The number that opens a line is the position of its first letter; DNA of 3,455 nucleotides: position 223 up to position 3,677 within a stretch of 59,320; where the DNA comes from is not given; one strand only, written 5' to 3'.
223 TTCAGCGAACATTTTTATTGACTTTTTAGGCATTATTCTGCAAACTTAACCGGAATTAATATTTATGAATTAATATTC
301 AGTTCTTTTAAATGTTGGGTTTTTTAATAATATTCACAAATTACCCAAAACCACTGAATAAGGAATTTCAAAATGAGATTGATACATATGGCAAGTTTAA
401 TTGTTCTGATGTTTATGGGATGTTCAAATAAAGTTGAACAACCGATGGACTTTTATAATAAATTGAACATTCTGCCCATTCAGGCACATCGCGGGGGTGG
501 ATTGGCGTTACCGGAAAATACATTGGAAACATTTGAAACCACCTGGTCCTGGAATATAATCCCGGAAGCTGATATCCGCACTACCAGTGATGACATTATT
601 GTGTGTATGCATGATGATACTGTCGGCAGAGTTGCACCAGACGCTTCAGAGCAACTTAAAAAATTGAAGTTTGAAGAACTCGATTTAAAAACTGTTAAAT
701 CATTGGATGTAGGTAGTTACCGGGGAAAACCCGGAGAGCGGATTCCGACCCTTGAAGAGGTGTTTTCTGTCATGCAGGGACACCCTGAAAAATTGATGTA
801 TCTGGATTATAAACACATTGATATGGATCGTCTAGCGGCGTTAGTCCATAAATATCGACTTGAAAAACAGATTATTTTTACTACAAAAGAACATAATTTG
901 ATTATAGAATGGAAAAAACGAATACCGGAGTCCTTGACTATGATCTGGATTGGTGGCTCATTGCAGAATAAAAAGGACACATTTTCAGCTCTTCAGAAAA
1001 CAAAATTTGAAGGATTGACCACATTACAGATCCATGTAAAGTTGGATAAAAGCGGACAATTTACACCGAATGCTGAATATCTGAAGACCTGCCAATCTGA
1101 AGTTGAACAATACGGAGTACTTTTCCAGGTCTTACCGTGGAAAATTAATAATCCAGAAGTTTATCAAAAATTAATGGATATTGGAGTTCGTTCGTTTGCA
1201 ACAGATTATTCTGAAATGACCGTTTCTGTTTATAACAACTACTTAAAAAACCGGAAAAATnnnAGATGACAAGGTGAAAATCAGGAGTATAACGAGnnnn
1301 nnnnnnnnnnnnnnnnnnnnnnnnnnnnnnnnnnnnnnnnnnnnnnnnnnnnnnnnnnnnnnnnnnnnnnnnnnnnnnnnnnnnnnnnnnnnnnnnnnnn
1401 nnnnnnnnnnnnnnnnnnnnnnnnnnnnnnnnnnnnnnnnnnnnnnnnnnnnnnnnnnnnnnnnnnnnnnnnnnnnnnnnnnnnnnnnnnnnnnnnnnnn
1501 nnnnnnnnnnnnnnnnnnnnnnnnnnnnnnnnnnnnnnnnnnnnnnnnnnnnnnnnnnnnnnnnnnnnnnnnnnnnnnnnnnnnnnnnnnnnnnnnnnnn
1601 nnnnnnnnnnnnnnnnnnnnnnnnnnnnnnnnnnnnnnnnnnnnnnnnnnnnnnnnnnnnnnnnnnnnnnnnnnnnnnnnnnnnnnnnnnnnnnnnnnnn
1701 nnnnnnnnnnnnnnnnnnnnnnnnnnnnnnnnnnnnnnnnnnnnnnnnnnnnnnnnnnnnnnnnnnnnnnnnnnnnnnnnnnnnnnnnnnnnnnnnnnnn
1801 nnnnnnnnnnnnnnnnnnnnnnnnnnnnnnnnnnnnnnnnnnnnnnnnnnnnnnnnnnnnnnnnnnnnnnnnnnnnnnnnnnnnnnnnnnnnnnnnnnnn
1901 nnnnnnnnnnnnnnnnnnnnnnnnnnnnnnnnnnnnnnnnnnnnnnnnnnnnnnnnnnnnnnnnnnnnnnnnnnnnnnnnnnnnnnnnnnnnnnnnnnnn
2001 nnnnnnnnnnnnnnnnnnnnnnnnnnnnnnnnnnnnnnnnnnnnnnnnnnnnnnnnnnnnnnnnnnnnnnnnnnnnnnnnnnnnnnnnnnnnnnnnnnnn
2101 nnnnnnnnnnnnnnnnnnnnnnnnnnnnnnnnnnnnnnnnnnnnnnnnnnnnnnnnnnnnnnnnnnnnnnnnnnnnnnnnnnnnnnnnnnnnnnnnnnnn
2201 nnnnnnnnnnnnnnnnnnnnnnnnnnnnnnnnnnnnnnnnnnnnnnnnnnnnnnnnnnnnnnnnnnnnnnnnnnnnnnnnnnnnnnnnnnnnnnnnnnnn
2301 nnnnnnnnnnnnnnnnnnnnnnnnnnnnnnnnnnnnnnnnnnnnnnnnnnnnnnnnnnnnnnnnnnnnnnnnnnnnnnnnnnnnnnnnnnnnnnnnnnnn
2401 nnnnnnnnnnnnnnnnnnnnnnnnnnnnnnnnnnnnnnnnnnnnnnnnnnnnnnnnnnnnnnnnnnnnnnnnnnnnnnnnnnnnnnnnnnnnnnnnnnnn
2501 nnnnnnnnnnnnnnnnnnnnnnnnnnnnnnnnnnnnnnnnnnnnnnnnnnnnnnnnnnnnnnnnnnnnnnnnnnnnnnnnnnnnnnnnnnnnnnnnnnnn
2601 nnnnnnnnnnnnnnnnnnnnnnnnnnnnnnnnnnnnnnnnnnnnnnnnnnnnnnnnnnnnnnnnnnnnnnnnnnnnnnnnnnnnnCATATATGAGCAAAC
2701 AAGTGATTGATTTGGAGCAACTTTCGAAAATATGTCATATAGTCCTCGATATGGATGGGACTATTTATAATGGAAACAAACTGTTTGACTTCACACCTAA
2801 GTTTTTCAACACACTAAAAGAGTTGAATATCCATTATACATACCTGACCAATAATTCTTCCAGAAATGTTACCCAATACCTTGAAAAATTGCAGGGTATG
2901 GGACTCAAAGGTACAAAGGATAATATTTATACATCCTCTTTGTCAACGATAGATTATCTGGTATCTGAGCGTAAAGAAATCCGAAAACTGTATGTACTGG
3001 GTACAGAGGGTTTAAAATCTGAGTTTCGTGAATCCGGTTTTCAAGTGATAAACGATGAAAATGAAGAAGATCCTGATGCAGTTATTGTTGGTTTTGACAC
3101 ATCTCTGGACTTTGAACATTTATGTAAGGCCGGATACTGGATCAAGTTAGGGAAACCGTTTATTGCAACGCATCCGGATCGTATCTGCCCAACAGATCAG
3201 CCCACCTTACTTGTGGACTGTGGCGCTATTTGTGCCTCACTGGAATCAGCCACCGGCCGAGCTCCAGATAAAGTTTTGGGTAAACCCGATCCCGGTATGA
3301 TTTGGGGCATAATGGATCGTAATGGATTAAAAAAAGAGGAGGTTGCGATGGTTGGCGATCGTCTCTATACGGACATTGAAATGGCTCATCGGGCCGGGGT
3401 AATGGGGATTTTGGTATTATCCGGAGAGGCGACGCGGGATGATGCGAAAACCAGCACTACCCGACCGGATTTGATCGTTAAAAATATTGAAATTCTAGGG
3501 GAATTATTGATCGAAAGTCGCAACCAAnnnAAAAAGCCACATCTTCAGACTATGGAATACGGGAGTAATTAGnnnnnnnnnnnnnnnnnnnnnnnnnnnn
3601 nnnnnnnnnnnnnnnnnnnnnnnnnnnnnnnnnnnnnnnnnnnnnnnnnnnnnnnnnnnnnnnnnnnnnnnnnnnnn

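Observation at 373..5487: Operon linking a G1P-dehydrogenase-like enzyme with GDPD, HAD phosphatase, GlpT-like antiporter and RpiB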

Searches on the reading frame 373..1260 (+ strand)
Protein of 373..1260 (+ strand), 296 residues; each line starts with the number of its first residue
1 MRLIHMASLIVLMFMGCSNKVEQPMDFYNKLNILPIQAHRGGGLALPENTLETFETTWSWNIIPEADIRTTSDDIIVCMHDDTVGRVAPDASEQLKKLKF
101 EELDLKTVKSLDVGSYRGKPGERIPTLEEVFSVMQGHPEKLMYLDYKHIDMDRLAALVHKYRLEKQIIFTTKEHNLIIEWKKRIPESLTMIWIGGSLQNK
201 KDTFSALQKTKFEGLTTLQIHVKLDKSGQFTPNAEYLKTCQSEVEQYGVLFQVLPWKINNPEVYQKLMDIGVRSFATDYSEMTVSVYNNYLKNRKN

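Call 3: search_protein_families(library=pfam, proteins=[window:373-1260:+], max_evalue=0.01)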
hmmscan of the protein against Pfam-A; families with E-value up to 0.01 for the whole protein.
window:373-1260:+ (296 aa): 1 family
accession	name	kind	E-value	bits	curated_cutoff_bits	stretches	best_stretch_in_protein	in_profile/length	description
PF03009.23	GDPD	-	1.1e-19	72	23.6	1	39-281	1-243/244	Glycerophosphoryl diester phosphodiesterase family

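Call 4: search_protein_families(library=ncbifam, proteins=[window:373-1260:+], max_evalue=0.01)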
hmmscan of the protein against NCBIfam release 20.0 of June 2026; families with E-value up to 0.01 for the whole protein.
window:373-1260:+ (296 aa): 4 families
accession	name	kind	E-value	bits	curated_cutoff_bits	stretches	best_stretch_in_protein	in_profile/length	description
NF006989.0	PRK09454.1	equivalog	1.7e-13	50.5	264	1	35-134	11-107/251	glycerophosphodiester phosphodiesterase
NF053857.1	LysphglycPlipDStph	equivalog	3e-08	33.3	450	1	10-153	23-167/305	lysophosphatidylglycerol phospholipase D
NF008354.0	PRK11143.1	equivalog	0.0031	16.5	254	1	9-89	13-87/359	glycerophosphodiester phosphodiesterase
NF041304.3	AvrBs2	equivalog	0.005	14.8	1000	1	46-107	284-347/716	type III secretion system effector avirulence protein AvrBs2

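Call 34: search_solved_structures(query=window:373-1260:+, max_evalue=0.01)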
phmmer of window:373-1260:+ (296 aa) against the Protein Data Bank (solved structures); distinct sequences matched with E-value up to 0.01: 22.
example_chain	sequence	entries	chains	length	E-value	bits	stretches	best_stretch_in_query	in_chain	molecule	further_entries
3mz2_A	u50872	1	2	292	2.9e-14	56.5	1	22-172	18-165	Glycerophosphoryl diester phosphodiesterase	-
2pz0_A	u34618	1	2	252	4.6e-12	49.3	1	36-186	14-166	Glycerophosphoryl diester phosphodiesterase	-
4oec_A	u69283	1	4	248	5.3e-08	36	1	36-186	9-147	Glycerophosphoryl diester phosphodiesterase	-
7e0v_A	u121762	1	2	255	1.8e-07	34.2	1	36-220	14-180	Glycerophosphodiester phosphodiesterase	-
3i10_A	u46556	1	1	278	2.4e-07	33.8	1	30-169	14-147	Putative Glycerophosphoryl diester phosphodiesterase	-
4r7o_A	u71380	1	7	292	2.9e-07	33.5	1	27-168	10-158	Glycerophosphoryl diester phosphodiesterase, putative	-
3qvq_A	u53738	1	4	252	1.2e-06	31.5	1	35-137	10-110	Phosphodiesterase Olei02445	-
3l12_A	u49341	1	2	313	1.6e-06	31.1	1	33-283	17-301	Putative Glycerophosphoryl diester phosphodiesterase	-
5t91_A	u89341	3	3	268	2.3e-06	30.6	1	37-286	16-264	Glycerophosphoryl diester phosphodiesterase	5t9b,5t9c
7e2a_A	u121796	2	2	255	2.3e-06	30.6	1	36-220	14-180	Glycerophosphodiester phosphodiesterase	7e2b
2o55_A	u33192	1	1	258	2.8e-06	30.3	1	31-186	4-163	putative glycerophosphodiester phosphodiesterase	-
3ch0_A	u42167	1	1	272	2.2e-05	27.4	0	35-141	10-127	Glycerophosphodiester phosphodiesterase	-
2oog_A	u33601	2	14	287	0.00023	24.1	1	37-149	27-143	Glycerophosphoryl diester phosphodiesterase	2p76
1zcc_A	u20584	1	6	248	0.00036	23.4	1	36-166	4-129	glycerophosphodiester phosphodiesterase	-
2otd_A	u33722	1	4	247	0.00037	23.3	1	36-132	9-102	Glycerophosphodiester phosphodiesterase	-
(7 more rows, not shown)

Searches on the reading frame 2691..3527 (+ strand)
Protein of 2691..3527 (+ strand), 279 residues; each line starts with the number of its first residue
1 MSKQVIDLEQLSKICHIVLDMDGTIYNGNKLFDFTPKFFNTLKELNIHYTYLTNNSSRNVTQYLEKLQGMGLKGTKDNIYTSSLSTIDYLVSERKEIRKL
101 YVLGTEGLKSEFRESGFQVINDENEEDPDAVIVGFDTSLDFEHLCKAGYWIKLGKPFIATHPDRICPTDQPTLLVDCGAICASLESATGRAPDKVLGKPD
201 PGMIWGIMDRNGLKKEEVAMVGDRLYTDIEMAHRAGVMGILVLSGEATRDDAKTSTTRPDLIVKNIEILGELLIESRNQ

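Call 3: search_protein_families(library=pfam, proteins=[window:2691-3527:+], max_evalue=0.01)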
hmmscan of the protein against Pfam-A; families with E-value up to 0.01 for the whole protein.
window:2691-3527:+ (279 aa): 6 families
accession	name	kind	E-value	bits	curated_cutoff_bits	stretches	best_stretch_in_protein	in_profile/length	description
PF13344.12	Hydrolase_6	-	8.8e-25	87.1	27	1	17-118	1-101/101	Haloacid dehalogenase-like hydrolase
PF13242.12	Hydrolase_like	-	1e-20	73.8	22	1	195-266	1-72/75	HAD-hyrolase-like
PF00702.32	Hydrolase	-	1.1e-14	55.7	26.4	1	17-236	4-191/191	haloacid dehalogenase-like hydrolase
PF13419.12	HAD_2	-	8.6e-12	46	23.8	1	197-241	134-177/178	Haloacid dehalogenase-like hydrolase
PF09419.16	PGP_phosphatase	-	2.3e-06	27.8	20.4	1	215-244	136-165/168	Mitochondrial PGP phosphatase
PF08282.18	Hydrolase_3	-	0.0026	18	20.9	0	17-68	1-53/255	haloacid dehalogenase-like hydrolase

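Call 4: search_protein_families(library=ncbifam, proteins=[window:2691-3527:+], max_evalue=0.01)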
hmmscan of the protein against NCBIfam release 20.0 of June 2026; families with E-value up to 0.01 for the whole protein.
window:2691-3527:+ (279 aa): 25 families
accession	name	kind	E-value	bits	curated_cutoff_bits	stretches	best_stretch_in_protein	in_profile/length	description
NF053752.1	TK1734_fam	exception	5.4e-51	173.3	475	1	17-271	3-257/260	2-phosphoglycolate phosphatase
TIGR01457.1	HAD-SF-IIA-hyp2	hypoth_equivalog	1.4e-48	165.6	247.65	1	18-264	5-244/249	TIGR01457 family HAD-type hydrolase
TIGR01452.1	PGP_euk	subfamily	1.8e-44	152.3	201.95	1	16-255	4-259/279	phosphoglycolate/pyridoxal phosphate family phosphatase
TIGR01460.1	HAD-SF-IIA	subfamily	4.7e-39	134.6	100.15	1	17-245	1-246/246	HAD-IIA family hydrolase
NF007762.0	PRK10444.1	equivalog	1.7e-37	129.4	368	1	14-265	3-243/250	HAD-IIA family hydrolase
TIGR01458.1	HAD-SF-IIA-hyp3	hypoth_equivalog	6.2e-18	65.1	175.95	1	17-267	4-248/257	TIGR01458 family HAD-type hydrolase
TIGR01459.1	HAD-SF-IIA-hyp4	hypoth_equivalog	8.4e-12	45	103.75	1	18-243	12-241/242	TIGR01459 family HAD-type hydrolase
TIGR01668.1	YqeG_hyp_ppase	hypoth_equivalog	4.7e-10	39.3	89.1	1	198-250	91-143/170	YqeG family HAD IIIA-type phosphatase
TIGR01662.1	HAD-SF-IIIA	subfamily_domain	4.1e-09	36.6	44.6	1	193-243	88-139/141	HAD-IIIA family hydrolase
TIGR02253.1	CTE7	subfamily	6.7e-09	35.8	169.75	1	196-266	148-217/221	TIGR02253 family HAD-type hydrolase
TIGR01656.1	Histidinol-ppas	subfamily_domain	1.4e-07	31.5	84.15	1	196-240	100-143/149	histidinol-phosphate phosphatase domain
NF006506.0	PRK08942.1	equivalog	2e-07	30.7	178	1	198-271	103-175/182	D-glycero-beta-D-manno-heptose 1,7-bisphosphate 7-phosphatase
TIGR01549.1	HAD-SF-IA-v1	subfamily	5.2e-07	30.2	23.3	1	195-236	110-149/149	HAD-IA family hydrolase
NF009804.0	PRK13288.1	equivalog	1.8e-06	27.6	218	1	197-269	137-206/215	pyrophosphatase PpaX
TIGR02254.1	YjjG_YfnB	equivalog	3.9e-06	26.5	159.9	1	196-251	150-205/223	YjjG family noncanonical pyrimidine nucleotidase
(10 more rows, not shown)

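Call 35: search_solved_structures(query=window:2691-3527:+, max_evalue=1e-10)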
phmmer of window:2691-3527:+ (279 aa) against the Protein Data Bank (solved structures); distinct sequences matched with E-value up to 1e-10: 29.
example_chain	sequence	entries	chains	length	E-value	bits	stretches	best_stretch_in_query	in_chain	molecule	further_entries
1vjr_A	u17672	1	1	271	1.4e-58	201.7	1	11-269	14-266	4-nitrophenylphosphatase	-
1pw5_A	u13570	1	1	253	4.5e-58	200.1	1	11-266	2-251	nagD protein, putative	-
1zjj_A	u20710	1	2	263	9.9e-38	133.4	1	16-267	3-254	hypothetical protein PH1952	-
1wvi_A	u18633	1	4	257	1.3e-36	129.7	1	18-265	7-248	putative phosphatases involved in N-acetyl-glucosamine catabolism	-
4ift_A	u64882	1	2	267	1.9e-34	122.6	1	16-266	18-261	Thermostable NPPase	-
1yv9_A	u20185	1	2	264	1.1e-33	120.2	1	18-266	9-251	hydrolase, haloacid dehalogenase family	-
4ig4_A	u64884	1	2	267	1.4e-33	119.8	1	16-266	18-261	Thermostable NPPase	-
4kn8_A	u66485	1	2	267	1.8e-33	119.4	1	16-266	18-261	Thermostable NPPase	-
4o8c_A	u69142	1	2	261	1.9e-33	119.3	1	16-266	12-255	Thermostable NPPase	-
3pdw_A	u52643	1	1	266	5.3e-33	117.9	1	18-259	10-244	Uncharacterized hydrolase yutF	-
2c4n_A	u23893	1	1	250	8.3e-32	114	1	14-266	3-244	PROTEIN NAGD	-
1ydf_A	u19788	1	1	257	2.3e-31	112.5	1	18-257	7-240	hydrolase, haloacid dehalogenase-like family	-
1ys9_A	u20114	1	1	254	4.9e-31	111.4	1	18-266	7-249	Protein SPy1043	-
3epr_A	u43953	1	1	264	5e-31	111.4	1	18-265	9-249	Hydrolase, haloacid dehalogenase-like family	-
3qgm_A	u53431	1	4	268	8.5e-30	107.4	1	18-256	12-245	p-nitrophenyl phosphatase (Pho2)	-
4i9f_A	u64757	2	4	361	7.7e-26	94.4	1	17-253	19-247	Glycerol 3-phosphate phosphatase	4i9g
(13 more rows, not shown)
